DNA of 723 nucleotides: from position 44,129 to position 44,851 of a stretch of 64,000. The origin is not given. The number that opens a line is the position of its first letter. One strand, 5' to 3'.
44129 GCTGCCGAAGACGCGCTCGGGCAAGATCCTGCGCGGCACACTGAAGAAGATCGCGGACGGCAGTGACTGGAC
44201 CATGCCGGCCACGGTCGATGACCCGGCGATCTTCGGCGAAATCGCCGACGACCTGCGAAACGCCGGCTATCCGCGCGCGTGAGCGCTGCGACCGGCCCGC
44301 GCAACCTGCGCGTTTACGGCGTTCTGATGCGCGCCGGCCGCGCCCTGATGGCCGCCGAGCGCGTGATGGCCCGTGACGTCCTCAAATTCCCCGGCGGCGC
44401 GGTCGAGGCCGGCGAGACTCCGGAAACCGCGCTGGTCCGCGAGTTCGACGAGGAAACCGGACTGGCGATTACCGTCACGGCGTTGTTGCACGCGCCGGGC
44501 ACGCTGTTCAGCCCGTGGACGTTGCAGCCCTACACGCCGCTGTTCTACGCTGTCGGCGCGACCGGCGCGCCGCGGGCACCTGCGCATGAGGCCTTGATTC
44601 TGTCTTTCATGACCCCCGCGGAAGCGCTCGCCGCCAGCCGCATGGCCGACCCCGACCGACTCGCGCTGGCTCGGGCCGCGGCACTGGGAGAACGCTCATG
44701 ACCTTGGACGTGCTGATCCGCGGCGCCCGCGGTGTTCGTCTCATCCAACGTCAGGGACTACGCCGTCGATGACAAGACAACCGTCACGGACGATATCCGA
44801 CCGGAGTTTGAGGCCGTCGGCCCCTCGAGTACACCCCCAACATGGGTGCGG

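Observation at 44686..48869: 4.1-kb mosaic mobile insertion splitting an overlapping nudix/amidohydrolase junction, flanked by imperfect target duplications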

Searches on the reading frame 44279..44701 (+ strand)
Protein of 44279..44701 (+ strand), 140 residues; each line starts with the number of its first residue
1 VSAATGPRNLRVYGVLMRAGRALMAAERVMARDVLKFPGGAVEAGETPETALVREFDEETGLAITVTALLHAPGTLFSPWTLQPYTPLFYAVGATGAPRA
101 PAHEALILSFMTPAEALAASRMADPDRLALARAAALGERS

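Call 5: search_protein_families(library=pfam, proteins=[window:44279-44701:+], max_evalue=0.01)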
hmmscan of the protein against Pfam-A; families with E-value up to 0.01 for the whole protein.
window:44279-44701:+ (140 aa): 2 families
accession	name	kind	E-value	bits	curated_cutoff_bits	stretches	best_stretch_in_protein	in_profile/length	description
PF00293.34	NUDIX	-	8e-14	52.2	21.1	1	11-127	5-128/134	NUDIX domain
PF22327.2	Nudt16-like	-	0.0024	18.3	27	1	35-68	35-69/161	U8 snoRNA-decapping enzyme-like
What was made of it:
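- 44279..44701 (+): Intact NUDIX hydrolase gene. Its stop (TGA) overlaps the ATG at 44698. PF00293 (call 5).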

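Call 7: find_encoding_contigs(protein=window:44279-44701:+, flank=10000, max_places=10)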
Protein window:44279-44701:+ (140 aa): no gene with exactly this product is on record in the collection.

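Call 14: find_related_loci(query=window:44279-44701:+, collection=metagenome_contigs, flank=10000)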
Query window:44279-44701:+ (140 aa) in metagenome_contigs; peptide patterns used: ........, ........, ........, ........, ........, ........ (x = any residue, [..] = any of these).
429 stretches matched a pattern; 19 encode a relative of the query (tblastn E <= 1e-3); 19 distinct loci.
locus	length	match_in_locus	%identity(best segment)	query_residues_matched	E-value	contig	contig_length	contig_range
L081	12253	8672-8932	43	12-97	2e-14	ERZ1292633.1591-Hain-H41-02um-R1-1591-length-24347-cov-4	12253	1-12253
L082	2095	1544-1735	45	11-72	1e-12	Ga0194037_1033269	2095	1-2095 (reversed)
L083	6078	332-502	53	12-70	9e-12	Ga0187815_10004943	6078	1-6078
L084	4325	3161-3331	53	12-70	8e-12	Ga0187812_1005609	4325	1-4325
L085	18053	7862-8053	44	11-72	2e-11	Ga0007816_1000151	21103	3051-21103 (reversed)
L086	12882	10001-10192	44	11-72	2e-11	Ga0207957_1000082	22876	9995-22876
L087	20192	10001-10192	44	11-72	2e-11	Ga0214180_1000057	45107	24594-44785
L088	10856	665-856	44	11-72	4e-11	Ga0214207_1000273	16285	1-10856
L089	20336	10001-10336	33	12-121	2e-9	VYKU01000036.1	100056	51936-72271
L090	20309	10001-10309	35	12-109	2e-9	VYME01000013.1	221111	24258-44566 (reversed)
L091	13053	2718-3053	33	12-121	3e-9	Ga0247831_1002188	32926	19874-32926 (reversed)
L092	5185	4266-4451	48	12-70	3e-9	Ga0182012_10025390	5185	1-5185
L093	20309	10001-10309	35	12-109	4e-9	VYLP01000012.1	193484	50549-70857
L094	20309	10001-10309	34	12-109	5e-9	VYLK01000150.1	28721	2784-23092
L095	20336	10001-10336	33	12-121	5e-9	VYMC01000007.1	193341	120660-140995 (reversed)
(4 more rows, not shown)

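Call 16: find_homologous_proteins(query=window:44279-44701:+, max_evalue=1e-10)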
Query window:44279-44701:+ (140 aa): 247 proteins with E <= 1e-10 among 1458 candidates; the best 120 are listed.
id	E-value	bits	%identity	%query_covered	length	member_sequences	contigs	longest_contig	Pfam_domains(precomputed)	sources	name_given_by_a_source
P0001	2.3e-81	288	100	100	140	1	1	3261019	PF00293.35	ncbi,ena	-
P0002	8.1e-64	232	85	88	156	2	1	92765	PF00293.35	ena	-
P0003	1.5e-63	231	81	91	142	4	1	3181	PF00293.35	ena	-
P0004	5.9e-63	229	80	91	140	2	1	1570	PF00293.35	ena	-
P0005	3.2e-62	226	78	99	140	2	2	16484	PF00293.35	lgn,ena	-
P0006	3.4e-62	226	81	93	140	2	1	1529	PF00293.35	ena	-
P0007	4.9e-62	226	79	100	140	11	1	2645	PF00293.35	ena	-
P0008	5.1e-62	226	82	90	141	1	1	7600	PF00293.35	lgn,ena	-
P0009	6.3e-62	225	79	97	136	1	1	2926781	PF00293.35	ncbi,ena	-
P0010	8.0e-62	225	80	93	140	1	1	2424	PF00293.35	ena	-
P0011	1.3e-61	224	80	93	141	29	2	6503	PF00293.35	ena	-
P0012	1.8e-61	224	79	90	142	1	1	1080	PF00293.35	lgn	-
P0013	2.0e-61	224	78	99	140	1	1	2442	PF00293.35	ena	-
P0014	1.9e-60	221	76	99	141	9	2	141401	PF00293.35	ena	-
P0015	9.0e-60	218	75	90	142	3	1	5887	PF00293.35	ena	-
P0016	4.2e-59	216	79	91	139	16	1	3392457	PF00293.35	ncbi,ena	-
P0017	1.4e-57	211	77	98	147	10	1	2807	PF00293.35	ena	-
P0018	1.4e-55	205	72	91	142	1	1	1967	PF00293.35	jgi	-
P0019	1.3e-54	202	70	99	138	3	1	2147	PF00293.35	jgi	jgi:8-oxo-dGTP pyrophosphatase MutT (NUDIX family)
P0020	3.5e-54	200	71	97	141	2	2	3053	PF00293.35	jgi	jgi:ADP-ribose pyrophosphatase YjhB (NUDIX family)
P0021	1.2e-53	199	68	100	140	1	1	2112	PF00293.35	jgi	jgi:8-oxo-dGTP pyrophosphatase MutT (NUDIX family)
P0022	5.8e-53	196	64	100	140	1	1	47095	PF00293.35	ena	-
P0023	4.7e-52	194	65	99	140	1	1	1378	PF00293.35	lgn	-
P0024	6.4e-52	193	66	100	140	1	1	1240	PF00293.35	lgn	-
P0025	8.7e-52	193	67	94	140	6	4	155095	PF00293.35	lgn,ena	-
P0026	1.6e-51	192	68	96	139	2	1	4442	PF00293.35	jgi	jgi:8-oxo-dGTP pyrophosphatase MutT (NUDIX family)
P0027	2.1e-51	191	65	100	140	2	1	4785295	PF00293.35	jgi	-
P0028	4.1e-51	190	64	100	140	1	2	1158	PF00293.35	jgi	-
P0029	5.7e-51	190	65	99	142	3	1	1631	PF00293.35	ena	-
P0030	1.2e-50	189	67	92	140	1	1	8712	PF00293.35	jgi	jgi:8-oxo-dGTP diphosphatase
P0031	1.8e-50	188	66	97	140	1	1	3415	PF00293.35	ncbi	-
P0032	5.6e-50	187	68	97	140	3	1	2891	PF00293.35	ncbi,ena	-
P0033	1.4e-49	186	66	96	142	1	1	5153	PF00293.35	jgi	jgi:8-oxo-dGTP diphosphatase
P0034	2.0e-49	185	63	99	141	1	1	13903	PF00293.35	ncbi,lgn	-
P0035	2.7e-49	185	62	100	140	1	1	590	PF00293.35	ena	-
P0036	5.1e-48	180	62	97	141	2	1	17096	PF00293.35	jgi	jgi:8-oxo-dGTP pyrophosphatase MutT (NUDIX family)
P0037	5.1e-48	180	64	96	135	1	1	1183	PF00293.35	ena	-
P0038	5.9e-48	180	64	99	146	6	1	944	PF00293.35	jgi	-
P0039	1.5e-47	179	65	92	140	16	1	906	PF00293.35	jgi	jgi:8-oxo-dGTP pyrophosphatase MutT (NUDIX family)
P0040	7.6e-47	177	62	95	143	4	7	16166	PF00293.35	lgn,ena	-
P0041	1.0e-46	176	63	95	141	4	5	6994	PF00293.35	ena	-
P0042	1.4e-46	176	64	92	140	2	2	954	PF00293.35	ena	-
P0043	1.4e-46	176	64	92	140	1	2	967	PF00293.35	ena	-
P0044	2.1e-46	175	66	91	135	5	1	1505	PF00293.35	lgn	-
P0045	2.6e-46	175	64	92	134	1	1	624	PF00293.35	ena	-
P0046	1.5e-45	172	63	93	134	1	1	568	PF00293.35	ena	-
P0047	1.6e-45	172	64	92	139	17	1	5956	PF00293.35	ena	-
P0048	1.6e-45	172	63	94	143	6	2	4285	PF00293.35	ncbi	ncbi:MAG: NUDIX hydrolase [Alphaproteobacteria bacterium]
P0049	2.3e-45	172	64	91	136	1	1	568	PF00293.35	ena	-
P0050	3.6e-45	171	62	95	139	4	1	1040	PF00293.35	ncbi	-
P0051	4.2e-45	171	63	96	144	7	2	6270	PF00293.35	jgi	-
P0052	5.4e-45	171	64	91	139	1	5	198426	PF00293.35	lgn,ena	-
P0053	7.4e-45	170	64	92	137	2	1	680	PF00293.35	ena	-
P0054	9.8e-45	170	63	94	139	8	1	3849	PF00293.35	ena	-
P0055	1.2e-44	170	64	91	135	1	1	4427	PF00293.35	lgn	-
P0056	1.4e-44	169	64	91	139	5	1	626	PF00293.35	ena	-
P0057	1.7e-44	169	62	95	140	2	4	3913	PF00293.35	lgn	-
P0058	1.8e-44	169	64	91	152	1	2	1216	PF00293.35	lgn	-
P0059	2.8e-44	168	64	92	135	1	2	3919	PF00293.35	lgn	-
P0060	3.7e-44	168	62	97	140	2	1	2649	PF00293.35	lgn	-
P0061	6.5e-44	167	62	94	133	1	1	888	PF00293.35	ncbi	-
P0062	1.0e-43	167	63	91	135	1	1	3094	PF00293.35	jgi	jgi:8-oxo-dGTP pyrophosphatase MutT (NUDIX family)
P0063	1.6e-43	166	64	91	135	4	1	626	PF00293.35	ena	-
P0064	2.2e-43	166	63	91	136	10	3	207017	PF00293.35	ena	-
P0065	2.8e-43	165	62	92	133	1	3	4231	PF00293.35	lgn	-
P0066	3.3e-43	165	63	94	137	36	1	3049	PF00293.35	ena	-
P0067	3.5e-43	165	60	94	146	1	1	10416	PF00293.35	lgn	-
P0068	7.8e-43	164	62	91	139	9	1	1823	PF00293.35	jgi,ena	-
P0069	1.1e-42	163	60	96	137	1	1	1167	PF00293.35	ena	-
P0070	1.3e-42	163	64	91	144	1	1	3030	PF00293.35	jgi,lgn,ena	-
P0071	1.6e-42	163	61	94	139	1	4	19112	PF00293.35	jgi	jgi:8-oxo-dGTP pyrophosphatase MutT (NUDIX family)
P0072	2.6e-42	162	64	89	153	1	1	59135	PF00293.35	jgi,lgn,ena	-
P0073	3.5e-42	162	60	96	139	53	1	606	PF00293.35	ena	-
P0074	6.4e-42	161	60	91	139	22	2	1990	PF00293.35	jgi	jgi:8-oxo-dGTP pyrophosphatase MutT (NUDIX family)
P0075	8.9e-42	160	59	96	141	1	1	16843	PF00293.35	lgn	-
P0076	1.2e-41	160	59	94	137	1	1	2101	PF00293.35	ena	-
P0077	1.4e-41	160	57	94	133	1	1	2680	PF00293.35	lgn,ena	-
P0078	1.6e-41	159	64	86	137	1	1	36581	PF00293.35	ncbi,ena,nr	ncbi:MAG: NUDIX domain-containing protein [Rhodospirillales bacterium]|nr:NUDIX domain-containing pr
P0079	1.9e-41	159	57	96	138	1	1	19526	PF00293.35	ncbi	-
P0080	1.9e-41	159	57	96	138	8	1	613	PF00293.35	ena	-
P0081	2.3e-41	159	59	94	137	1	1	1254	PF00293.35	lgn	-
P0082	2.5e-41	159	60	92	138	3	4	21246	PF00293.35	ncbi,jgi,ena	-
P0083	2.6e-41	159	58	95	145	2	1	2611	PF00293.35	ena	-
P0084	2.7e-41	159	58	94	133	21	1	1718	PF00293.35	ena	-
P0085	3.2e-41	159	62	94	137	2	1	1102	PF00293.35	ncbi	-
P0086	3.3e-41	158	59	94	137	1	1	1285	PF00293.35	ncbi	-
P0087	3.5e-41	158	62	91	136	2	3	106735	PF00293.35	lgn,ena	-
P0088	3.6e-41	158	60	96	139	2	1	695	PF00293.35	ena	-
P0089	3.7e-41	158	57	96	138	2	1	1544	PF00293.35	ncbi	-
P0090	4.6e-41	158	61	90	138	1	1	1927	PF00293.35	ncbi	-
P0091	5.5e-41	158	66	91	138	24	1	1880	PF00293.35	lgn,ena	-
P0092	5.9e-41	158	56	96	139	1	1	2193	PF00293.35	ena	-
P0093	6.3e-41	158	58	97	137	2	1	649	PF00293.35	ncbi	-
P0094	6.6e-41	157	58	93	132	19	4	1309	PF00293.35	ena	-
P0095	6.9e-41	157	62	93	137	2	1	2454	PF00293.35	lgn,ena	-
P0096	8.4e-41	157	64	86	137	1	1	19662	PF00293.35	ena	-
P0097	8.8e-41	157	58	94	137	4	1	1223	PF00293.35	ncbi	-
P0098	1.3e-40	157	61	91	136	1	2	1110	PF00293.35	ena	-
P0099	1.4e-40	156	58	94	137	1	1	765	PF00293.35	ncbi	-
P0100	1.5e-40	156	57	97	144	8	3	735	PF00293.35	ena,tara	tara:strand:+ start:393 stop:827 length:435 start_codon:yes stop_codon:yes gene_type:complete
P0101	1.6e-40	156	59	94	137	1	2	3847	PF00293.35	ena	-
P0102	1.6e-40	156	58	94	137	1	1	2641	PF00293.35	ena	-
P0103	1.7e-40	156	58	94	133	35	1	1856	PF00293.35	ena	-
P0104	1.8e-40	156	58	94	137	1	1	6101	PF00293.35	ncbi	-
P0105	1.9e-40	156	63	84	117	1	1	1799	PF00293.35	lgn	-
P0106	2.0e-40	156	59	94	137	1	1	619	PF00293.35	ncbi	-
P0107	2.4e-40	156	60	89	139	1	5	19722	PF00293.35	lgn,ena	-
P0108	2.9e-40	155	58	94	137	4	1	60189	PF00293.35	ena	-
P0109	3.3e-40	155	61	93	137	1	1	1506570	PF00293.35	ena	-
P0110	3.4e-40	155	58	94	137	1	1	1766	PF00293.35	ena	-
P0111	4.4e-40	155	57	95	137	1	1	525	PF00293.35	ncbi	-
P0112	5.1e-40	155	61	87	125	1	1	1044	PF00293.35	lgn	-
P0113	9.9e-40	154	62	87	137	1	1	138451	PF00293.35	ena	-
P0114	1.1e-39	154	57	94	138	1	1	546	PF00293.35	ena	-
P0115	1.1e-39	154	58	94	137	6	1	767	PF00293.35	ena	-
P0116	1.1e-39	154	57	96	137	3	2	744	PF00293.35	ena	-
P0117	1.2e-39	153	61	94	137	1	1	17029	PF00293.35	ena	-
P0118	1.3e-39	153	58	96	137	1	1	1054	PF00293.35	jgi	jgi:8-oxo-dGTP pyrophosphatase MutT (NUDIX family)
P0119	1.4e-39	153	57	92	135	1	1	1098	PF00293.35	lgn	-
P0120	1.5e-39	153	59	86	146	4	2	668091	PF00293.35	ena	-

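Call 17: find_encoding_contigs(protein=P0001, flank=10000, max_places=4)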
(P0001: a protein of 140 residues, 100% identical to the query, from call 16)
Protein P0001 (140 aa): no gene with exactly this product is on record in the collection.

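Call 18: find_encoding_contigs(protein=P0002, flank=8000, max_places=4)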
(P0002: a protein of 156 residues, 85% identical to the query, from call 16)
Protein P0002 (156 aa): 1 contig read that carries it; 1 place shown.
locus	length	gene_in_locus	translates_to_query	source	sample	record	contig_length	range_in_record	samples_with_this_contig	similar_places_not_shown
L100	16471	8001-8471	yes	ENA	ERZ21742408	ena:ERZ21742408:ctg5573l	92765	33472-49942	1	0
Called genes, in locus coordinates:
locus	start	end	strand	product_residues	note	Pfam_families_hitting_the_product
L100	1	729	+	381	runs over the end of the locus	PF02746:MR_MLE_N, PF13378:MR_MLE_C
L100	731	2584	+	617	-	PF00009:GTP_EFTU, PF22042:EF-G_D2, PF03144:GTP_EFTU_D2 (weak), PF00679:EFG_C, PF21018:BipA_C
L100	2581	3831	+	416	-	PF02646:RmuC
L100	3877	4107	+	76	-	-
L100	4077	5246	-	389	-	PF13439:Glyco_transf_4, PF13477:Glyco_trans_4_2 (weak), PF13579:Glyco_trans_4_4, PF00534:Glycos_transf_1, PF13692:Glyco_trans_1_4, PF13524:Glyco_trans_1_2 (weak)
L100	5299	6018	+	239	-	PF01027:Bax1-I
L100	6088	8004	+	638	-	PF16177:ACAS_N, PF00501:AMP-binding, PF13193:AMP-binding_C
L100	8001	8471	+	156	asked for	PF00293:NUDIX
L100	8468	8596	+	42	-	-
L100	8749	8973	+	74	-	-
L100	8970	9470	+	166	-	-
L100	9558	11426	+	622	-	PF00270:DEAD, PF00271:Helicase_C, PF16124:RecQ_Zn_bind, PF09382:RQC, PF00570:HRDC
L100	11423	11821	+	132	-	-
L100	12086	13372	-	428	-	-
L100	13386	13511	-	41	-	-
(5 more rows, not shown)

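Call 19: find_encoding_contigs(protein=P0014, flank=8000, max_places=4)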
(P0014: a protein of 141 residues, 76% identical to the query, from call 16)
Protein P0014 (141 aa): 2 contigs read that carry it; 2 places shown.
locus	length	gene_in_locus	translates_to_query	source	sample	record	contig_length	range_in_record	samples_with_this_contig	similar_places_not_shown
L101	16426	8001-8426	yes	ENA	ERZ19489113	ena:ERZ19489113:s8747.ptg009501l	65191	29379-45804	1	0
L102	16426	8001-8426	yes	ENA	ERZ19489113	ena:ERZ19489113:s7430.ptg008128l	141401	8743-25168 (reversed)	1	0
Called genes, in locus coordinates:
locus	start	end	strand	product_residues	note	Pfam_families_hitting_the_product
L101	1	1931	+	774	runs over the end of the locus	PF02861:Clp_N, PF13191:AAA_16 (faint), PF00004:AAA, PF17871:AAA_lid_9, PF00004:AAA, PF07724:AAA_2, PF07728:AAA_5, PF10431:ClpB_D2-small, +5 more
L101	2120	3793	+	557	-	PF03235:GmrSD_N, PF07510:GmrSD_C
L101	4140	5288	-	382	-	-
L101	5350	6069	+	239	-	PF01027:Bax1-I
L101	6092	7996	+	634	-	PF16177:ACAS_N, PF00501:AMP-binding, PF13193:AMP-binding_C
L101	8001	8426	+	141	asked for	PF00293:NUDIX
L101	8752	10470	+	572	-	PF07969:Amidohydro_3, PF01979:Amidohydro_1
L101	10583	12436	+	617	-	PF00270:DEAD, PF00271:Helicase_C, PF16124:RecQ_Zn_bind, PF09382:RQC, PF00570:HRDC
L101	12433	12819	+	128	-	-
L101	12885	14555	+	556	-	PF01979:Amidohydro_1 (faint), PF07969:Amidohydro_3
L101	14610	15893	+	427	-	-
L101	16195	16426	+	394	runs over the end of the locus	PF09312:SurA_N, PF13624:SurA_N_3 (weak), PF13145:Rotamase_2, PF13616:Rotamase_3, PF00639:Rotamase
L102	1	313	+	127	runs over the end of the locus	PF02617:ClpS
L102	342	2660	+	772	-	PF02861:Clp_N, PF13191:AAA_16 (faint), PF00004:AAA, PF17871:AAA_lid_9, PF00004:AAA, PF07724:AAA_2, PF07728:AAA_5, PF10431:ClpB_D2-small, +5 more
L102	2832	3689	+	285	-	-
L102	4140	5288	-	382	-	-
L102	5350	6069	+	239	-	PF01027:Bax1-I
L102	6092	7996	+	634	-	PF16177:ACAS_N, PF00501:AMP-binding, PF13193:AMP-binding_C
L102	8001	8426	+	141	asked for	PF00293:NUDIX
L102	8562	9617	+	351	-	-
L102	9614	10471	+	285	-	PF07969:Amidohydro_3, PF01979:Amidohydro_1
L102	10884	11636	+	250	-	PF00270:DEAD (weak)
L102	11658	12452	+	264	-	PF09382:RQC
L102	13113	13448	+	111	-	-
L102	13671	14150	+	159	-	-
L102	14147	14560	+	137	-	PF07969:Amidohydro_3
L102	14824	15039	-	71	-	-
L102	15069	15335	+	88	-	-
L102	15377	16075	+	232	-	-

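Call 20: find_encoding_contigs(protein=P0016, flank=8000, max_places=4)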
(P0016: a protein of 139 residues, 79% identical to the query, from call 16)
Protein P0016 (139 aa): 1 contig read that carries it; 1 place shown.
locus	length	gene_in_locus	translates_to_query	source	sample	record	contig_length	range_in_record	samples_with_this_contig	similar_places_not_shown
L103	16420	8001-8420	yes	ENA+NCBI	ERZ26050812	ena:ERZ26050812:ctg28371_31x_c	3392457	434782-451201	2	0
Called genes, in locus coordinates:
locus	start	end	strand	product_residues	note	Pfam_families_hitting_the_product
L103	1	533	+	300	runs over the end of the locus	-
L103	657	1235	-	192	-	PF03412:Peptidase_C39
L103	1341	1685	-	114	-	-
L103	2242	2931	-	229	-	PF02371:Transposase_20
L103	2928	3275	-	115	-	PF01548:DEDD_Tnp_IS110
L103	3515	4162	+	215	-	PF01351:RNase_HII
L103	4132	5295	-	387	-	PF13439:Glyco_transf_4, PF13579:Glyco_trans_4_4, PF00534:Glycos_transf_1, PF13692:Glyco_trans_1_4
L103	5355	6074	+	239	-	PF01027:Bax1-I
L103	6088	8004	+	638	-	PF16177:ACAS_N, PF00501:AMP-binding, PF13193:AMP-binding_C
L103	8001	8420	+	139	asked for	PF00293:NUDIX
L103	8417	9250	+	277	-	-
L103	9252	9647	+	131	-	PF08797:HIRAN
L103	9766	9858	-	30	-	-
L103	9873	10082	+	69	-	-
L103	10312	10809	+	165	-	-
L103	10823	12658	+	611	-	PF00270:DEAD, PF00271:Helicase_C, PF16124:RecQ_Zn_bind, PF09382:RQC, PF00570:HRDC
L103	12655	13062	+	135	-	-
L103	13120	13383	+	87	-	-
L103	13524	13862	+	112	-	PF14213:DUF4325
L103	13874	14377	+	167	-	-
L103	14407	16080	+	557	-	PF01979:Amidohydro_1 (faint), PF07969:Amidohydro_3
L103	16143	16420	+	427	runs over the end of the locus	PF09861:Lar_N (faint)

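Call 28: find_encoding_contigs(protein=P0009, flank=8000, max_places=3)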
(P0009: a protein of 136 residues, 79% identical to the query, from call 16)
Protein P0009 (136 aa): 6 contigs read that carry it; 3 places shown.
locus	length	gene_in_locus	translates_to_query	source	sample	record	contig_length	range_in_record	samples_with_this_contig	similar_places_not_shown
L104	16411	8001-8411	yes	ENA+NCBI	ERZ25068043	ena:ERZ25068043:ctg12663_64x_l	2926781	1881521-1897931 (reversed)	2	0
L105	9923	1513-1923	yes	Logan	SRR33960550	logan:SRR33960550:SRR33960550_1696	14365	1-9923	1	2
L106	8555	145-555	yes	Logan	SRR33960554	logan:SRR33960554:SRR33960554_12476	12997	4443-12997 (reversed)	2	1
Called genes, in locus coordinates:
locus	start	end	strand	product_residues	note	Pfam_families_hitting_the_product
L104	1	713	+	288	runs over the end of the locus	PF02653:BPD_transp_2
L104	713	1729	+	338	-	PF02653:BPD_transp_2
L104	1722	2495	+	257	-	PF00005:ABC_tran, PF13304:AAA_21 (faint)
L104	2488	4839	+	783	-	PF00005:ABC_tran, PF13304:AAA_21 (faint), PF01425:Amidase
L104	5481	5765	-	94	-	-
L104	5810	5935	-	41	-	-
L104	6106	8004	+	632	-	PF16177:ACAS_N, PF00501:AMP-binding, PF13193:AMP-binding_C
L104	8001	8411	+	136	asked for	PF00293:NUDIX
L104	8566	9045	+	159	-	-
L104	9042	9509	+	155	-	-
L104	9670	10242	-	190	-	PF07298:NnrU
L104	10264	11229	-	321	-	PF02668:TauD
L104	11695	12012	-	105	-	PF21983:NikA-like (weak), PF08681:TacA1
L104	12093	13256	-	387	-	-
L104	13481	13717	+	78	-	-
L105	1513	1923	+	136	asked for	PF00293:NUDIX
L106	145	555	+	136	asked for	PF00293:NUDIX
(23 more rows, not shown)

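Call 29: find_encoding_contigs(protein=P0005, flank=8000, max_places=3)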
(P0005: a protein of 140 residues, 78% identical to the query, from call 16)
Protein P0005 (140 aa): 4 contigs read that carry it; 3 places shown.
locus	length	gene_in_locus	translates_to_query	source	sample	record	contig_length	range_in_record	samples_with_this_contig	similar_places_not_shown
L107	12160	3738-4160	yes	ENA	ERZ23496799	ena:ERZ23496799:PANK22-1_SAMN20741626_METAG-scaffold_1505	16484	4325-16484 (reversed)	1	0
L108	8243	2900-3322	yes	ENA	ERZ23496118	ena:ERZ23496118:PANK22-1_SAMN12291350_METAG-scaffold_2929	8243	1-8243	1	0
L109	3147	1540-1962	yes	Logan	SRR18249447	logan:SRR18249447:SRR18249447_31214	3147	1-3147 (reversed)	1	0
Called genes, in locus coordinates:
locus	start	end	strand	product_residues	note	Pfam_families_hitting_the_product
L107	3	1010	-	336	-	?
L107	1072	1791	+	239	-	PF01027:Bax1-I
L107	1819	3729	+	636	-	PF16177:ACAS_N, PF00501:AMP-binding, PF13193:AMP-binding_C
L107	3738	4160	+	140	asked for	PF00293:NUDIX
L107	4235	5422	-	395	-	-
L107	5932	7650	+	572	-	PF07969:Amidohydro_3, PF01979:Amidohydro_1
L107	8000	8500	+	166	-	-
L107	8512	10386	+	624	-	PF00270:DEAD, PF00271:Helicase_C, PF16124:RecQ_Zn_bind, PF09382:RQC, PF00570:HRDC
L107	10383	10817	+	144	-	-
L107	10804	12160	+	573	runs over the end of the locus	PF07969:Amidohydro_3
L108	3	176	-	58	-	?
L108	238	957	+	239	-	PF01027:Bax1-I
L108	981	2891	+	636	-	PF16177:ACAS_N, PF00501:AMP-binding, PF13193:AMP-binding_C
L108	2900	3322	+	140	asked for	PF00293:NUDIX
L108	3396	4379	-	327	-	-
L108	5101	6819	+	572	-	PF07969:Amidohydro_3, PF01979:Amidohydro_1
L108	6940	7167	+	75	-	-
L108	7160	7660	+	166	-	-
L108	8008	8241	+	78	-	?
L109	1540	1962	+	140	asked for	PF00293:NUDIX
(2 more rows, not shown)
